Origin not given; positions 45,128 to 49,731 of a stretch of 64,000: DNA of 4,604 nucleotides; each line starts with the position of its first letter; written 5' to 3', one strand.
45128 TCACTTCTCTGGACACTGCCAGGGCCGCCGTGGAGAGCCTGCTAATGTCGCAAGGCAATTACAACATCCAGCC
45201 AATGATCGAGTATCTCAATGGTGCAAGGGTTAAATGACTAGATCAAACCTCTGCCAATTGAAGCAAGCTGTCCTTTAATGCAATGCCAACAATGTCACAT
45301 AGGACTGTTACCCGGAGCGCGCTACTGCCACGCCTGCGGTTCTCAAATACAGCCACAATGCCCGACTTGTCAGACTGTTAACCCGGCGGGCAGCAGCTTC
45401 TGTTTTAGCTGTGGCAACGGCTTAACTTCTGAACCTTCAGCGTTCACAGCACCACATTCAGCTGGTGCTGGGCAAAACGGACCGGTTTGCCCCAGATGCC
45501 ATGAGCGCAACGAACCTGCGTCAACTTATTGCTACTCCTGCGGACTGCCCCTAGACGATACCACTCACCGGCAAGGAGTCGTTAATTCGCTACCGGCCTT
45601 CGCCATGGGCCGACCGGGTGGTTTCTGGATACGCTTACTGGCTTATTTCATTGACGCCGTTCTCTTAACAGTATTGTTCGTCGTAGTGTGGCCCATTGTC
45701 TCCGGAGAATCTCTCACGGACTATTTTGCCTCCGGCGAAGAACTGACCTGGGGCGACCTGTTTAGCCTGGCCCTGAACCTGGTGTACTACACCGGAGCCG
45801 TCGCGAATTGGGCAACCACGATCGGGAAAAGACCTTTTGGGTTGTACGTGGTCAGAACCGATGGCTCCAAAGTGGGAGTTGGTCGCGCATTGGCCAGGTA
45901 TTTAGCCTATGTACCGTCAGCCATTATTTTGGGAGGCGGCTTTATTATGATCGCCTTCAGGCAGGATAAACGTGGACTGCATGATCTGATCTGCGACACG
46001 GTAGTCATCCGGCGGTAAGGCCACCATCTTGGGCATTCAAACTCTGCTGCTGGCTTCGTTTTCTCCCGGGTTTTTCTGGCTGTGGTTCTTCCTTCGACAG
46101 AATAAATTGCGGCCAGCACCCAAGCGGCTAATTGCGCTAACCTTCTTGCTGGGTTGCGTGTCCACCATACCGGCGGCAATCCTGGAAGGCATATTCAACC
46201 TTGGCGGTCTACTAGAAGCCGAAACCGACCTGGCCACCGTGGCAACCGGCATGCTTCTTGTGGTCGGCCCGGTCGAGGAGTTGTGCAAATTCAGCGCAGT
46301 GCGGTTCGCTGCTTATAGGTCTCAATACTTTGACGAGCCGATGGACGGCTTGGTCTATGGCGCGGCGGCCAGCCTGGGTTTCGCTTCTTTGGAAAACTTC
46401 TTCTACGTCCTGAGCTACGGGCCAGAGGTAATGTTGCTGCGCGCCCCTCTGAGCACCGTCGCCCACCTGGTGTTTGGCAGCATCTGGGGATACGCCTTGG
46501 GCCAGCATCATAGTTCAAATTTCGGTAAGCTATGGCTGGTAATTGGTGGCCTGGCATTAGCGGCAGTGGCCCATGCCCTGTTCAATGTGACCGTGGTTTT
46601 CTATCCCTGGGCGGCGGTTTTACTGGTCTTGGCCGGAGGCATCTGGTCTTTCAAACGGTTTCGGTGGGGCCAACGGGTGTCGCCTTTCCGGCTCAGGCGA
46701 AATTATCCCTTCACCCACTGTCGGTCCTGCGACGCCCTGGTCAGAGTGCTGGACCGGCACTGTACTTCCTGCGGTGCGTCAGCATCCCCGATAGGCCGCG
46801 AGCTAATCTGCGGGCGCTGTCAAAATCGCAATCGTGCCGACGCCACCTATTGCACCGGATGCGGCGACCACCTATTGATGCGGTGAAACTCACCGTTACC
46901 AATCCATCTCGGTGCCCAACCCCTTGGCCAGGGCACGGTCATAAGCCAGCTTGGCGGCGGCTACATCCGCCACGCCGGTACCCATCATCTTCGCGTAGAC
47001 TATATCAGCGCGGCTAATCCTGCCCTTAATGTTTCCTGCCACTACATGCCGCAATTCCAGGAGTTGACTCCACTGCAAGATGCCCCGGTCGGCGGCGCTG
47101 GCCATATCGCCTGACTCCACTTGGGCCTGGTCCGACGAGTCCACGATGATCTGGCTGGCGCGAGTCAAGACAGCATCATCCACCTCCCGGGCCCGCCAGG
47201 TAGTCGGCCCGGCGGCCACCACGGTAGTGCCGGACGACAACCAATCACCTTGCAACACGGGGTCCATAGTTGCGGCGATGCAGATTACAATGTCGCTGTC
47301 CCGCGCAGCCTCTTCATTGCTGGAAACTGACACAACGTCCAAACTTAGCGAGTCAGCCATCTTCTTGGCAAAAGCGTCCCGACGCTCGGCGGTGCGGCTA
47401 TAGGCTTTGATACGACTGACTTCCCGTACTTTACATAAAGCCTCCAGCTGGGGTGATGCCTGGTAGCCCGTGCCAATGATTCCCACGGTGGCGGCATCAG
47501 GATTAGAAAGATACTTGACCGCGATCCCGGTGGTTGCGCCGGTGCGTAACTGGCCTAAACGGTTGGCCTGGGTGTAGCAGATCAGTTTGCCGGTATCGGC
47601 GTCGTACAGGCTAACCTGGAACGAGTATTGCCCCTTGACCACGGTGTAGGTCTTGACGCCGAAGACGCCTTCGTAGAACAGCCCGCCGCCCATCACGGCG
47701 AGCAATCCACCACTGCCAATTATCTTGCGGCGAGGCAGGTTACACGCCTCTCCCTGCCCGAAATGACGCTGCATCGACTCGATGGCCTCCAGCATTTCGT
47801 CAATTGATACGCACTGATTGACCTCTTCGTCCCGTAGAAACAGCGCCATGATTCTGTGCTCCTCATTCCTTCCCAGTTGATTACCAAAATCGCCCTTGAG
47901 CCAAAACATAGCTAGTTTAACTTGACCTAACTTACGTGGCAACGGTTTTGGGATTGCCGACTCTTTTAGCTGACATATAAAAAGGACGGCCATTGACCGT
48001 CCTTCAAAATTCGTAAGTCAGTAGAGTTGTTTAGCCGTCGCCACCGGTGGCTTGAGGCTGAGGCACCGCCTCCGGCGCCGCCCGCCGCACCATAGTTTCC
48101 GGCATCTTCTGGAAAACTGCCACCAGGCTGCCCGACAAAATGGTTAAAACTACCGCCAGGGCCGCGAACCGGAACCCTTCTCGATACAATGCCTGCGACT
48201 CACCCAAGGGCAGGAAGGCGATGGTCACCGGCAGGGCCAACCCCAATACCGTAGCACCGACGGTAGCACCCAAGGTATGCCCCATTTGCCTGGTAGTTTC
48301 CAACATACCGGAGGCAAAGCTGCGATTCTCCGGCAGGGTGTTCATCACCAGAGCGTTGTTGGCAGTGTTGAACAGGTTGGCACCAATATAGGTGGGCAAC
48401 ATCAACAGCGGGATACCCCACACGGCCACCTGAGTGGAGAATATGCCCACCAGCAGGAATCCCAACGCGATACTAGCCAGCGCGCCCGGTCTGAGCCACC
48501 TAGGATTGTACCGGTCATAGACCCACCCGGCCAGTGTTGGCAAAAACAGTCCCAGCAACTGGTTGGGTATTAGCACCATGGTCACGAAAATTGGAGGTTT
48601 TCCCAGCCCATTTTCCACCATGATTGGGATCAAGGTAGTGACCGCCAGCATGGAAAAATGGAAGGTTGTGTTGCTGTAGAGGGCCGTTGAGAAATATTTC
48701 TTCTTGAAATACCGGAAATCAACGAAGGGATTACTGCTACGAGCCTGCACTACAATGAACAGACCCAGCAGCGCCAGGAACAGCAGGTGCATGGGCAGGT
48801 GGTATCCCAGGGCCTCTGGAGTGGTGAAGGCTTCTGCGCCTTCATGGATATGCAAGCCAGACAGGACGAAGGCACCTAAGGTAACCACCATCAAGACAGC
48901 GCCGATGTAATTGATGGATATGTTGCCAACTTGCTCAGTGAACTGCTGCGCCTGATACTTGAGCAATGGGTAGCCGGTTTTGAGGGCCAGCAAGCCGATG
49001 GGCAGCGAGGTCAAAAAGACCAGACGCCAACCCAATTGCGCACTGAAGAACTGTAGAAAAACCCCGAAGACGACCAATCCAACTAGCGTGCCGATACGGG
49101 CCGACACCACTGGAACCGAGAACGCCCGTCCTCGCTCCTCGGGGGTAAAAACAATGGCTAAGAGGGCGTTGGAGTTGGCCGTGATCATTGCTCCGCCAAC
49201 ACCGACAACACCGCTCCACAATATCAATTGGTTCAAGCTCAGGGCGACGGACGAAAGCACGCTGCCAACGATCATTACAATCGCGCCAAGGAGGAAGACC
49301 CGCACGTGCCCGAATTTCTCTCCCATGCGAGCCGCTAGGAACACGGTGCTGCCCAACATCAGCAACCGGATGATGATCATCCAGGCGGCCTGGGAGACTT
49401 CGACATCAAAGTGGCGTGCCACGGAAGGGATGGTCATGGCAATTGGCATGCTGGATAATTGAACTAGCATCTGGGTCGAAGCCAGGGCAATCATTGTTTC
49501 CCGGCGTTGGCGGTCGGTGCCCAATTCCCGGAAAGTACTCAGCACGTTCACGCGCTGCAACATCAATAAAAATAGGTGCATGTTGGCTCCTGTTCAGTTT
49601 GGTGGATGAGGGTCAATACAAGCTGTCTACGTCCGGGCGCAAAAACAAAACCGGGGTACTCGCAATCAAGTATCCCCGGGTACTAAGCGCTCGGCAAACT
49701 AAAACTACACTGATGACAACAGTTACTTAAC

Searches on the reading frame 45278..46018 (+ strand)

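Call 53: search_protein_families(library=pfam, proteins=[window:45278-46018:+], max_evalue=0.001)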
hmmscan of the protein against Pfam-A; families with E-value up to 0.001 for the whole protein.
window:45278-46018:+ (246 aa): 6 families
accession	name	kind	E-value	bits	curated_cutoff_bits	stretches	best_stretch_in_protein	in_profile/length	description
PF06271.18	RDD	-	1.5e-21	77.5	24.1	1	114-239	2-136/137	RDD family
PF12773.13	DZR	-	1.2e-12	48.2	27.3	1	3-46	1-45/45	Double zinc ribbon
PF13240.11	Zn_Ribbon_1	-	3.7e-12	46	25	1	71-92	2-23/23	zinc-ribbon domain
PF00641.23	Zn_ribbon_RanBP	-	6.5e-06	25.7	27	0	27-47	6-26/30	Zn-finger in Ran binding protein and others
PF18912.6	DZR_2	-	3.2e-05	24.1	27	0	65-94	18-48/56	Double zinc ribbon domain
PF24463.1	DUF7577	-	5e-05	23.2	28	0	70-89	4-23/27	Domain of unknown function (DUF7577)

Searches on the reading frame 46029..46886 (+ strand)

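Call 53: search_protein_families(library=pfam, proteins=[window:46029-46886:+], max_evalue=0.001)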
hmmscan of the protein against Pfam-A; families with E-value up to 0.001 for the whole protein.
window:46029-46886:+ (285 aa): 3 families
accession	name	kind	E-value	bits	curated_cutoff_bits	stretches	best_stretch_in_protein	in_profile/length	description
PF13367.11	PrsW-protease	-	3.8e-34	118.4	23.5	1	31-198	2-183/196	PrsW family intramembrane metalloprotease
PF12773.13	DZR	-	6.6e-05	23.4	27.3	1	231-279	1-45/45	Double zinc ribbon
PF13248.11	Zn_ribbon_3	-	0.00049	19.9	27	0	229-250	3-24/26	zinc-ribbon domain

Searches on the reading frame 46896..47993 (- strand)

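Call 53: search_protein_families(library=pfam, proteins=[window:46896-47993:-], max_evalue=0.001)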
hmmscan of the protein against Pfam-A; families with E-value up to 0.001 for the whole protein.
window:46896-47993:- (365 aa): 3 families
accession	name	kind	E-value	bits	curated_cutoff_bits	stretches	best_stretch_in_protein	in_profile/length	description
PF02423.21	OCD_Mu_crystall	-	4.7e-50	170.8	24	1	52-357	5-313/314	Ornithine cyclodeaminase/mu-crystallin family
PF01488.26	Shikimate_DH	-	3.9e-06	27.4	24.3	1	159-254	4-97/138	Shikimate / quinate 5-dehydrogenase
PF03807.23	F420_oxidored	-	2.3e-05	25.3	21.6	1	169-237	1-64/94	NADP oxidoreductase coenzyme F420-dependent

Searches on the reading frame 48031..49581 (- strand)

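Call 53: search_protein_families(library=pfam, proteins=[window:48031-49581:-], max_evalue=0.001)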
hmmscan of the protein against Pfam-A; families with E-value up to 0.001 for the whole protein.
window:48031-49581:- (516 aa): 1 family
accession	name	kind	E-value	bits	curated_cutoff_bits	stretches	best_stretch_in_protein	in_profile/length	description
PF07690.21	MFS_1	-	2e-31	109.6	33.4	1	34-439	2-347/347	Major Facilitator Superfamily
